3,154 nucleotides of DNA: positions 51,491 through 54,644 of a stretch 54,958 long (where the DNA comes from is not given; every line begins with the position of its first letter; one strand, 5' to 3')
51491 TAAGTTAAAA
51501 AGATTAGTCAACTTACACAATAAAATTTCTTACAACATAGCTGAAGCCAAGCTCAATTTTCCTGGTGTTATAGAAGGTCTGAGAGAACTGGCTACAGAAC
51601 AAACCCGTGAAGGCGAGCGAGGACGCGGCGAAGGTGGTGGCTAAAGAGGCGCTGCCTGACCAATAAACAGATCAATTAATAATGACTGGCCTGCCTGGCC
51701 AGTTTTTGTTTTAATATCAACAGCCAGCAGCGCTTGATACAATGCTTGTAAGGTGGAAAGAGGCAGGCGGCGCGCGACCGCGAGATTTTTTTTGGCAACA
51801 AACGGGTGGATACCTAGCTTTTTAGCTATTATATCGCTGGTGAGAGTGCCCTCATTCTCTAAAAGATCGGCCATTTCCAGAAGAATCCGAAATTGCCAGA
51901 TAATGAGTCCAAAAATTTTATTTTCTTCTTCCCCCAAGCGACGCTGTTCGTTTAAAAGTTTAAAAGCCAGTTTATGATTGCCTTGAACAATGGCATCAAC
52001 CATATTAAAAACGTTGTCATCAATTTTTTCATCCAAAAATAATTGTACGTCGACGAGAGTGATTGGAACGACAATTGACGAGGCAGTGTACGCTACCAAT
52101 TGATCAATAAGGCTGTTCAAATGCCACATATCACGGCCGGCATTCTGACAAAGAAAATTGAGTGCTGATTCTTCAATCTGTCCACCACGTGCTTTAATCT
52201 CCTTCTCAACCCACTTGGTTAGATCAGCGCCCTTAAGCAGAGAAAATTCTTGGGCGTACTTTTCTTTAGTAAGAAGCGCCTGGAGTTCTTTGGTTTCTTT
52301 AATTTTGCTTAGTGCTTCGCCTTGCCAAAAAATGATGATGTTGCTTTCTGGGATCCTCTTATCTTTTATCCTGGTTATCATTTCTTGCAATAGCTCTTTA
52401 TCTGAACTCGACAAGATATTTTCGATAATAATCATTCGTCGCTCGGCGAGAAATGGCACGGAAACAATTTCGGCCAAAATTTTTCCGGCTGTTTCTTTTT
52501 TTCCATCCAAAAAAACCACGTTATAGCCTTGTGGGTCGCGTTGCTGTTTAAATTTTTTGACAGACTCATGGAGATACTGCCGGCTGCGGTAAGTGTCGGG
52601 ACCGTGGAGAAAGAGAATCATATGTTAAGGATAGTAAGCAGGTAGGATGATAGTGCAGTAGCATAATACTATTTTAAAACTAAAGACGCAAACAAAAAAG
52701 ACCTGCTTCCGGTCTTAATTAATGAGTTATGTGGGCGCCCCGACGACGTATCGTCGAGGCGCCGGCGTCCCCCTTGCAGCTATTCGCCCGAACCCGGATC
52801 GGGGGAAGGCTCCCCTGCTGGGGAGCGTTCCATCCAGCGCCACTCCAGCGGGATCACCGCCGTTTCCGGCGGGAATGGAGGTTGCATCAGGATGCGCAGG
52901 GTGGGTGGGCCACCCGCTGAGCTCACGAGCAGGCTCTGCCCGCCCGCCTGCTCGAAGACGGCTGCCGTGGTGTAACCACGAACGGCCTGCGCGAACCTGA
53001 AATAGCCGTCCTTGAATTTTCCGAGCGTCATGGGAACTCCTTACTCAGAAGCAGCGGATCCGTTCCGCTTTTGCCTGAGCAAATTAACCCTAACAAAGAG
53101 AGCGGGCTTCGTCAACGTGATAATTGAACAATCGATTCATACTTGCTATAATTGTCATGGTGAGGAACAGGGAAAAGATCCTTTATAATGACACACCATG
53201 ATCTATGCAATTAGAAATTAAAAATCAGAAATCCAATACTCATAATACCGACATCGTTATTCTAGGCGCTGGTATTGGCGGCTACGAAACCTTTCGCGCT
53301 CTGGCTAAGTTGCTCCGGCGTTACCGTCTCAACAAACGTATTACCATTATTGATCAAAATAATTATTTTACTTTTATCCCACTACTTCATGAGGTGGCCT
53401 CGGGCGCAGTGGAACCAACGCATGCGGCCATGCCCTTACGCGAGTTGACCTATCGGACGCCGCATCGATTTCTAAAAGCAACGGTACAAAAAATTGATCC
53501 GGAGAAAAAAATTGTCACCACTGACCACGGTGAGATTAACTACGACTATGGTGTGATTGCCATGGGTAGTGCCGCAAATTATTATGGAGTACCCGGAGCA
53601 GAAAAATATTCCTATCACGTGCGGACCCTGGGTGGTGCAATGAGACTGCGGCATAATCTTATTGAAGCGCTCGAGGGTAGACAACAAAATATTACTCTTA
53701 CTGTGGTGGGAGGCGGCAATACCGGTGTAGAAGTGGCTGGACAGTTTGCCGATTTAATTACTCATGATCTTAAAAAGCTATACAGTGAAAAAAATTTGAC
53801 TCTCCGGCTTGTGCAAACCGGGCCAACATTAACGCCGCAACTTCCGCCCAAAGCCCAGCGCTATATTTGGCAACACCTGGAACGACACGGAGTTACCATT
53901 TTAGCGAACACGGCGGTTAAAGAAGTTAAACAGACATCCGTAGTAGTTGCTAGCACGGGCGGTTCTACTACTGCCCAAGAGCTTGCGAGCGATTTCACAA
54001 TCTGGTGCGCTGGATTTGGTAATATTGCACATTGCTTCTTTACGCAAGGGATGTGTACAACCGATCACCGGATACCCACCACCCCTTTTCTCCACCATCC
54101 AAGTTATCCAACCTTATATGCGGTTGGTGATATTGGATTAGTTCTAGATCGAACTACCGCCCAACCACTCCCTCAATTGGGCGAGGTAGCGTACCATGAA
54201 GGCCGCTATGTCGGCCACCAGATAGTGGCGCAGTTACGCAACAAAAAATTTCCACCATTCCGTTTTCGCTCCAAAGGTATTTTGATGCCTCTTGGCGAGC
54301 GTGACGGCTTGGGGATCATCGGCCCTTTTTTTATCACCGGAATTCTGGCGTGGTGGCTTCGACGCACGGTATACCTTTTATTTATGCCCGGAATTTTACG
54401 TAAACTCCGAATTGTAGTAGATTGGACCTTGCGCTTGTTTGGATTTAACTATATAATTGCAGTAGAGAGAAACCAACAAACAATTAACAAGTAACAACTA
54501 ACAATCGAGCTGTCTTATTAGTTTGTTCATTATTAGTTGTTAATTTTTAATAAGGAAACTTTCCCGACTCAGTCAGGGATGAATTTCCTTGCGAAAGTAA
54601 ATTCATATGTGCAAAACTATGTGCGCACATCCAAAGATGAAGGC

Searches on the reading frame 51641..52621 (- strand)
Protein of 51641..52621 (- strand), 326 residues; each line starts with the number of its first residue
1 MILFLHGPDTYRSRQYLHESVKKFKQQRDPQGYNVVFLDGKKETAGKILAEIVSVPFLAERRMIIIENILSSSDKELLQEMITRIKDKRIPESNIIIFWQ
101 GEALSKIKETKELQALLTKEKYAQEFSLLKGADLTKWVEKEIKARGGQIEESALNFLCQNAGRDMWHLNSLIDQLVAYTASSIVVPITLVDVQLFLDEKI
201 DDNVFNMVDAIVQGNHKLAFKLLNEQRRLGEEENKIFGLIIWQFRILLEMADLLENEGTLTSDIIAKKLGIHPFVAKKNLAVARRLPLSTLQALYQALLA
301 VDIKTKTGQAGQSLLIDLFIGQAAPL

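Call 91: search_protein_families(library=pfam, max_evalue=0.001, proteins=[window:51641-52621:-])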
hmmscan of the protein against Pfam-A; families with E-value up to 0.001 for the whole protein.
window:51641-52621:- (326 aa): 2 families
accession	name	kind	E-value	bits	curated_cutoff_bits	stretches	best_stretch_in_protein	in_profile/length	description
PF21694.2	DNA_pol3_delta_C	-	8.2e-28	97.3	27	1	202-321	2-119/121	DNA polymerase III delta subunit, C-terminal domain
PF06144.19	DNA_pol3_delta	-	9.2e-07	29.3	21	1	26-115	23-116/124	DNA polymerase III, delta subunit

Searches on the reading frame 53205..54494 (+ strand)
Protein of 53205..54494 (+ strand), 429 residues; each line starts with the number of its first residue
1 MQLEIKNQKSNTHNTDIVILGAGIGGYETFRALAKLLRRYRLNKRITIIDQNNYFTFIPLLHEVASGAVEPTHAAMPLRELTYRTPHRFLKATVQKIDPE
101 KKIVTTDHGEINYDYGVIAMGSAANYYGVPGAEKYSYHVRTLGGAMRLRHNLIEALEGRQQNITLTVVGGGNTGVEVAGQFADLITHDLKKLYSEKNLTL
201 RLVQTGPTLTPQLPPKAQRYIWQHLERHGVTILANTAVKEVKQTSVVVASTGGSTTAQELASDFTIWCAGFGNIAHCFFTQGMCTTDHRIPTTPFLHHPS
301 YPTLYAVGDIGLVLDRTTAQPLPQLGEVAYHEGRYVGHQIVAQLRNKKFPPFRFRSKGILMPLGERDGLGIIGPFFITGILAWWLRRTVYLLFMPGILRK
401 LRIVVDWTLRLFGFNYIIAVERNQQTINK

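Call 91: search_protein_families(library=pfam, max_evalue=0.001, proteins=[window:53205-54494:+])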
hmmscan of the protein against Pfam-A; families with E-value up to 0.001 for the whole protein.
window:53205-54494:+ (429 aa): 4 families
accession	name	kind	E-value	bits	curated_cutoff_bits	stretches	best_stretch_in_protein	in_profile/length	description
PF07992.20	Pyr_redox_2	-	2.4e-41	142.5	26.1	1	16-333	2-291/291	Pyridine nucleotide-disulphide oxidoreductase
PF00070.33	Pyr_redox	-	1.1e-10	42.3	22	1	165-246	2-71/82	Pyridine nucleotide-disulphide oxidoreductase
PF13738.12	Pyr_redox_3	-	2.1e-09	37.5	30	1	92-307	102-304/305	Pyridine nucleotide-disulphide oxidoreductase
PF01266.30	DAO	-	7.2e-05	22.9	27.9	0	215-272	149-205/353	FAD dependent oxidoreductase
